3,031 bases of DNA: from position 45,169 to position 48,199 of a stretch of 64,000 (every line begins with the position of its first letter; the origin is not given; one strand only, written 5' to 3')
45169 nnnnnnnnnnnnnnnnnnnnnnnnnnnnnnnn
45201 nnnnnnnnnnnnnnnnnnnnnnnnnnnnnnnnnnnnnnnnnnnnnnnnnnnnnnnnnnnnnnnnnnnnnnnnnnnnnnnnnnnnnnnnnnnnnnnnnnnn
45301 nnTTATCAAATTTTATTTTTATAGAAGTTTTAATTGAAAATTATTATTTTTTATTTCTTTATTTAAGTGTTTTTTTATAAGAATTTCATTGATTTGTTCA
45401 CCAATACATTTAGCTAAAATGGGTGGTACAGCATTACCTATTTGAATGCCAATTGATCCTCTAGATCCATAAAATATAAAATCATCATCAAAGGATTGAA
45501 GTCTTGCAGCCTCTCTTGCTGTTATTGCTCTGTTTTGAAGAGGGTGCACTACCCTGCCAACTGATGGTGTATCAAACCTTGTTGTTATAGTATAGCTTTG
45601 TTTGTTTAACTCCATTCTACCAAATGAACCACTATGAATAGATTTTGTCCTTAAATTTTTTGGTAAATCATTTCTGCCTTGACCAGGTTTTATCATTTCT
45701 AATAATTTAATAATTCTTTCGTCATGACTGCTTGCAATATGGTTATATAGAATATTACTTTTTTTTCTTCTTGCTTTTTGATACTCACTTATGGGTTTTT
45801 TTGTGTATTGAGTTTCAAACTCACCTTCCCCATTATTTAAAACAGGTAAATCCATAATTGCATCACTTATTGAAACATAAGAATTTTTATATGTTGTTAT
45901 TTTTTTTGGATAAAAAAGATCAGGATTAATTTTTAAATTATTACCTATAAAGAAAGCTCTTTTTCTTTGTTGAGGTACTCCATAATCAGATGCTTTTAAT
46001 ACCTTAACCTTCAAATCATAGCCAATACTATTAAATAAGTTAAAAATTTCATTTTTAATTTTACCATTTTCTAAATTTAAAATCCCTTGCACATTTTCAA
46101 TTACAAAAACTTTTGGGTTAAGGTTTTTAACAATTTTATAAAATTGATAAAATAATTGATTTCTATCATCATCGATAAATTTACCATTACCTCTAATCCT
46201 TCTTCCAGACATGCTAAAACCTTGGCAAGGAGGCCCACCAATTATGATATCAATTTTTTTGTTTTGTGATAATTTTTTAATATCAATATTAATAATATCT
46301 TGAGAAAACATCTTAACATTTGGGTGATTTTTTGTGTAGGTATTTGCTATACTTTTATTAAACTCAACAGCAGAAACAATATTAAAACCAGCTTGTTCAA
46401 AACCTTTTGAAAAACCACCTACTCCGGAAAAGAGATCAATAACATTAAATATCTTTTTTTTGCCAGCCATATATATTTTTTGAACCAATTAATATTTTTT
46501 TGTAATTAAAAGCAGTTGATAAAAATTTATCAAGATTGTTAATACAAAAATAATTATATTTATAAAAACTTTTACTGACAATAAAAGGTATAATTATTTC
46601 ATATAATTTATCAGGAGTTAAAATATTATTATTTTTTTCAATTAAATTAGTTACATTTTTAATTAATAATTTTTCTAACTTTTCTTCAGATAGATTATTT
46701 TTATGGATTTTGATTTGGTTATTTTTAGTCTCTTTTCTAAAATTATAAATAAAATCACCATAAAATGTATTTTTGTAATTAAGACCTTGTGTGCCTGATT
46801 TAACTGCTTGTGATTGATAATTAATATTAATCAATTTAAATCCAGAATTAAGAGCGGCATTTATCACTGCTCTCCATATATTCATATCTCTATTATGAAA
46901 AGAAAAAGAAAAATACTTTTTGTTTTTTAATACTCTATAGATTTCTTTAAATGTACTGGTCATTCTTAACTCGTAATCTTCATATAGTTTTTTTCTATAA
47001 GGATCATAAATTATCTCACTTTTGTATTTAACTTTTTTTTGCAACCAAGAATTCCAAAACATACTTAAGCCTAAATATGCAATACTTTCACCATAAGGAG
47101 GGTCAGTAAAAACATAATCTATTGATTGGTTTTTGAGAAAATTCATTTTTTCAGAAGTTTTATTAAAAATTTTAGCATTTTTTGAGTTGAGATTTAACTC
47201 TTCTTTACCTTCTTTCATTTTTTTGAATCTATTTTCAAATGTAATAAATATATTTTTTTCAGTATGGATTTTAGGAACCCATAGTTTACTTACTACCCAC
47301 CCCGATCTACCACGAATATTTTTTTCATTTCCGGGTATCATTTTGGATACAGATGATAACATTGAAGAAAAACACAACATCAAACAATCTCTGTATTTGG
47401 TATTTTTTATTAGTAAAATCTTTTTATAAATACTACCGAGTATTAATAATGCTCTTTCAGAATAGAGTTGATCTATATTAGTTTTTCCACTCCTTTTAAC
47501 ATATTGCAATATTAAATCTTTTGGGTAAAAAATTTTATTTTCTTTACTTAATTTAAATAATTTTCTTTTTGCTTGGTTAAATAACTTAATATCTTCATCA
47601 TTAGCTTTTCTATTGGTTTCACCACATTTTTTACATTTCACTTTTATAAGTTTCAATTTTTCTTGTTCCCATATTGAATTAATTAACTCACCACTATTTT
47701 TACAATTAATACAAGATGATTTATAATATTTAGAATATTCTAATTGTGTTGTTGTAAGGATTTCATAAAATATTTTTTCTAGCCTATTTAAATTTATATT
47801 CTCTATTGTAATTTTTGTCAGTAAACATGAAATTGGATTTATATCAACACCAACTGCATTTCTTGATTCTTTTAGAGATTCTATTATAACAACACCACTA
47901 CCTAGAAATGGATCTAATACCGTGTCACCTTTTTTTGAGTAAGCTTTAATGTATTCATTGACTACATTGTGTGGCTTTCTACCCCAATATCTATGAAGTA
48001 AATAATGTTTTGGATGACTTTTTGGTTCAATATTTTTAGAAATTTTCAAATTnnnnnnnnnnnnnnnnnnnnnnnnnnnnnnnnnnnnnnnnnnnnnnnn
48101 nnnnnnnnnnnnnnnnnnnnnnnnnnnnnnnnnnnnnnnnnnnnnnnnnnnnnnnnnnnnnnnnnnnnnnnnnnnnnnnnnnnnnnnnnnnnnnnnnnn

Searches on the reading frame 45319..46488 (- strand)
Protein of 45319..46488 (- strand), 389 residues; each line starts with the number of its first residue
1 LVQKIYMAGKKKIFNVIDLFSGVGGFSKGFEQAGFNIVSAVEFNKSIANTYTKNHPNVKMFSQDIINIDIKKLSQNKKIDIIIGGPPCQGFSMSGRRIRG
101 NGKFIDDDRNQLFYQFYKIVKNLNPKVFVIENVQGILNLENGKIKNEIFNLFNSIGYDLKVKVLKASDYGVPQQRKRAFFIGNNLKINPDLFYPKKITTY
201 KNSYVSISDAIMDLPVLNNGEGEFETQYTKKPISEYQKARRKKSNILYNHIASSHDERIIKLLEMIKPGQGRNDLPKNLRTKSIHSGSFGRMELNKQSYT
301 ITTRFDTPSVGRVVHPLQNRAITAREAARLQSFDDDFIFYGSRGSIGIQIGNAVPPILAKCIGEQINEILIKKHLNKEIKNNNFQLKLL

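Call 5: search_protein_families(library=pfam, proteins=[window:45319-46488:-], max_evalue=0.1)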
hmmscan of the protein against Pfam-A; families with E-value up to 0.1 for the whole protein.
window:45319-46488:- (389 aa): 5 families
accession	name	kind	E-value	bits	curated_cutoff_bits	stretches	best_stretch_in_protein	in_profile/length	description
PF00145.23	DNA_methylase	-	2.3e-78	264.3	22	1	14-367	1-323/324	C-5 cytosine-specific DNA methylase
PF09445.16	Methyltransf_15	-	0.0013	18.8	22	1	16-94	4-87/165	RNA cap guanine-N2 methyltransferase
PF00398.26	RrnaAD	-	0.0043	16.6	24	1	14-80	32-100/263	Ribosomal RNA adenine dimethylase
PF06745.19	ATPase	-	0.018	14.8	26.6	1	67-157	71-152/231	KaiC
PF01728.25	FtsJ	-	0.045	14.1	24.1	1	14-83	23-96/181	FtsJ-like methyltransferase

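Call 6: search_protein_families(library=ncbifam, proteins=[window:45319-46488:-], max_evalue=0.1)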
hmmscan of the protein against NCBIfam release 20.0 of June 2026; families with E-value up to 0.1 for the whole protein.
window:45319-46488:- (389 aa): 4 families
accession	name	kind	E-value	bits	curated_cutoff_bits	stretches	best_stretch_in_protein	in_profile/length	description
TIGR00675.1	dcm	superfamily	1.4e-70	238.5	100.65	1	16-366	1-329/329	DNA (cytosine-5-)-methyltransferase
NF007772.0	PRK10458.1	subfamily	2.4e-18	66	710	1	11-160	86-255/472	DNA cytosine methylase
NF045881.1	PLipidMtase_Agro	equivalog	0.048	13.1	250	0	15-96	55-139/197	phospholipid N-methyltransferase PmtA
NF009639.0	PRK13168.1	equivalog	0.057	12.3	458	0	15-90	303-382/446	23S rRNA (uracil(1939)-C(5))-methyltransferase RlmD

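Call 7: search_protein_families(library=padloc, proteins=[window:45319-46488:-], max_evalue=0.1)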
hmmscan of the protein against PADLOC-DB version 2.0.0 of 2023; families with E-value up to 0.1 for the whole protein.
window:45319-46488:- (389 aa): 65 families (the best 25 are shown)
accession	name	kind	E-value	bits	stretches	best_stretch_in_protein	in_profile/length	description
PDLC03234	MTase_II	-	1.3e-121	404.4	1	12-375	3-371/375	Type II methyltransferase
PDLC03378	MTase_II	-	3.1e-106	353.6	1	14-379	3-339/344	Type II methyltransferase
PDLC03326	MTase_II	-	2.3e-99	331.4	1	16-373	7-379/412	Type II methyltransferase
PDLC03237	MTase_II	-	6.2e-85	283.9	2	16-219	796-1014/1036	Type II methyltransferase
PDLC00033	DruM2|DruM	-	1.8e-84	282.1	1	14-372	22-366/368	DNA cytosine methylase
PDLC03279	MTase_II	-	1.9e-81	272.1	1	14-372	3-355/587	Type II methyltransferase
PDLC02649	DrmMII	-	1.5e-75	252.7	2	72-372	109-420/422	DrmMII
PDLC02648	DrmMII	-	1.7e-72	242.7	1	13-369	21-450/468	DrmMII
PDLC03272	MTase_II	-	4.6e-71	238.1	1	10-383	71-403/407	Type II methyltransferase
PDLC00026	DruM2|DruM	-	2.7e-64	215.9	1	14-377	5-325/336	DNA cytosine methylase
PDLC02656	DrmMII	-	1.6e-60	203.4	2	11-216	2-234/491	DrmMII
PDLC03225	MTase_II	-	1.1e-59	200.7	2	149-381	366-608/615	Type II methyltransferase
PDLC03381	MTase_II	-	1.2e-59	200.4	2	16-242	151-380/396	Type II methyltransferase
PDLC00027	DruM2|DruM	-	1.3e-59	200.4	2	12-226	10-219/361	DNA cytosine methylase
PDLC03232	MTase_II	-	9.4e-59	197.4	2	73-374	127-464/465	Type II methyltransferase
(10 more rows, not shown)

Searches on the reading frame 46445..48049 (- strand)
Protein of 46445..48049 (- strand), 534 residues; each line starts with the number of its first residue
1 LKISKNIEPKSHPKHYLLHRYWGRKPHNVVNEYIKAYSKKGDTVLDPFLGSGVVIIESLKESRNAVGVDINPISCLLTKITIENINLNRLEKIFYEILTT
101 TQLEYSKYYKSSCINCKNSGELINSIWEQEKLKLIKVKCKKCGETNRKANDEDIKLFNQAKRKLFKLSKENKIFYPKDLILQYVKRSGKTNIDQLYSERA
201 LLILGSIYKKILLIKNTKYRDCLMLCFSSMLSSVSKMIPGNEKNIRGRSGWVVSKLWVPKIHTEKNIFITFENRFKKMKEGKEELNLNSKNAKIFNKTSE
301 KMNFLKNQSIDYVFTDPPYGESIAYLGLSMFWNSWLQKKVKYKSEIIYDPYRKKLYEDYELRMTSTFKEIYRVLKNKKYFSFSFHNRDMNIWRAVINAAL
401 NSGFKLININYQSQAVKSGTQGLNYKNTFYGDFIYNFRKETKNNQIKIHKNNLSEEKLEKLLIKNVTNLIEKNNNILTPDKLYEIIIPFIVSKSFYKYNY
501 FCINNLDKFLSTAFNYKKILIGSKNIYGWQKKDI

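Call 5: search_protein_families(library=pfam, proteins=[window:46445-48049:-], max_evalue=0.1)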
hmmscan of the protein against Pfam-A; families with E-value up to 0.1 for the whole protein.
window:46445-48049:- (534 aa): 6 families
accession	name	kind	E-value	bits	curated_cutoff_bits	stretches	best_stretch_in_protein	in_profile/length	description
PF01555.25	N6_N4_Mtase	-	1.2e-19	71.6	26.7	2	19-72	160-213/221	DNA methylase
PF02086.21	MethyltransfD12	-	3.8e-07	30.6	22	1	36-110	15-89/253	D12 class N6 adenine-specific DNA methyltransferase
PF03602.21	Cons_hypoth95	-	3.9e-07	30.4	24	1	275-325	77-131/182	Conserved hypothetical protein 95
PF01170.24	UPF0020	-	2.9e-06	27.6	22.3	1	268-323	79-135/197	RMKL-like, methyltransferase domain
PF02475.24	TRM5-TYW2_MTfase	-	3.5e-05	24.3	28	1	33-99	29-94/164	TRM5/TYW2 methyltransferase domain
PF06325.19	PrmA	-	0.00043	20.3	22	1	33-100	154-219/296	Ribosomal protein L11 methyltransferase (PrmA)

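Call 6: search_protein_families(library=ncbifam, proteins=[window:46445-48049:-], max_evalue=0.1)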
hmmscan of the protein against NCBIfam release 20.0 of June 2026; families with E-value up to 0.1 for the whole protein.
window:46445-48049:- (534 aa): 11 families
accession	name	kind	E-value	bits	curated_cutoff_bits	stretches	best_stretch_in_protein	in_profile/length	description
NF042963.1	DUF1156_antiphage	equivalog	1.2e-13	50.2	1000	2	184-417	455-686/960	anti-phage-associated DUF1156 domain-containing protein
NF008572.0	PRK11524.1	equivalog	8.5e-11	41.5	292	2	23-72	197-246/294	adenine-specific DNA-methyltransferase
NF050803.1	DnaMtaseCcrMCaul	equivalog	5.2e-08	32.2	830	1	24-84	189-249/350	adenine-specific DNA-methyltransferase CcrM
NF010253.0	PRK13699.1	subfamily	1.7e-07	31.1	244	1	23-70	146-193/226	DNA methyltransferase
TIGR01177.1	TIGR01177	hypoth_equivalog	3.8e-05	23.2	316.55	1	39-70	181-212/330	TIGR01177 family methyltransferase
NF011529.0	PRK14968.1-3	equivalog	4.3e-05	23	162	1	37-93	31-84/198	putative methyltransferase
TIGR00095.1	TIGR00095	equivalog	0.00037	20.2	117.5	1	276-324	89-139/194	16S rRNA (guanine(966)-N(2))-methyltransferase RsmD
NF011528.0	PRK14968.1-2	equivalog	0.00064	19.3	171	1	39-104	37-101/205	putative methyltransferase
NF001790.0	PRK00517.3-3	equivalog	0.0056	16.1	269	1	34-95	116-175/262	50S ribosomal protein L11 methyltransferase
TIGR00537.1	hemK_rel_arch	hypoth_equivalog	0.0077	15.9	87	1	39-91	18-72/179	HemK2/MTQ2 family protein methyltransferase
NF005338.0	PRK06856.1-4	equivalog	0.032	14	162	1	80-166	41-122/136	DNA polymerase III subunit psi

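Call 7: search_protein_families(library=padloc, proteins=[window:46445-48049:-], max_evalue=0.1)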
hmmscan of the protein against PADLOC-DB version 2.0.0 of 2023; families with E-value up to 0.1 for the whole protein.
window:46445-48049:- (534 aa): 53 families (the best 25 are shown)
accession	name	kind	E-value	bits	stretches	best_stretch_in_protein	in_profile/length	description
PDLC03319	MTase_II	-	4.4e-56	188.7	1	18-502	1-474/503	Type II methyltransferase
PDLC02541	PglX|PglXI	-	2.5e-44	149.6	2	134-411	323-595/919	PglXI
PDLC03367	MTase_II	-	2.7e-41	139.6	2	1-104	2-105/633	Type II methyltransferase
PDLC03312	MTase_II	-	2.4e-34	116.3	2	190-443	1011-1270/1344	Type II methyltransferase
PDLC03346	MTase_II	-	2.2e-26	89.9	2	187-410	488-708/1068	Type II methyltransferase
PDLC03353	MTase_II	-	2.4e-21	74.5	2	26-77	194-245/260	Type II methyltransferase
PDLC03380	MTase_II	-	1.2e-18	65.5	2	17-117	33-132/393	Type II methyltransferase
PDLC03322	MTase_II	-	4.6e-17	60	2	18-123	39-146/446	Type II methyltransferase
PDLC03350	MTase_II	-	7.9e-16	56.3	2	26-83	239-296/312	Type II methyltransferase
PDLC03371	MTase_II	-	2e-14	51.7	2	24-81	194-251/260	Type II methyltransferase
PDLC02189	DUF1156_MTase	-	2.1e-14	50.7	2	184-476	434-712/944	-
PDLC03325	MTase_II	-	3.8e-14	50.2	2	32-90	83-141/426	Type II methyltransferase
PDLC03239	MTase_II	-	5.2e-14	49.8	2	19-111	69-163/442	Type II methyltransferase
PDLC03299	MTase_II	-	1e-12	46.2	2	24-72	199-247/296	Type II methyltransferase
PDLC03387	MTase_II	-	1.2e-12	45.6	1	26-82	219-275/289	Type II methyltransferase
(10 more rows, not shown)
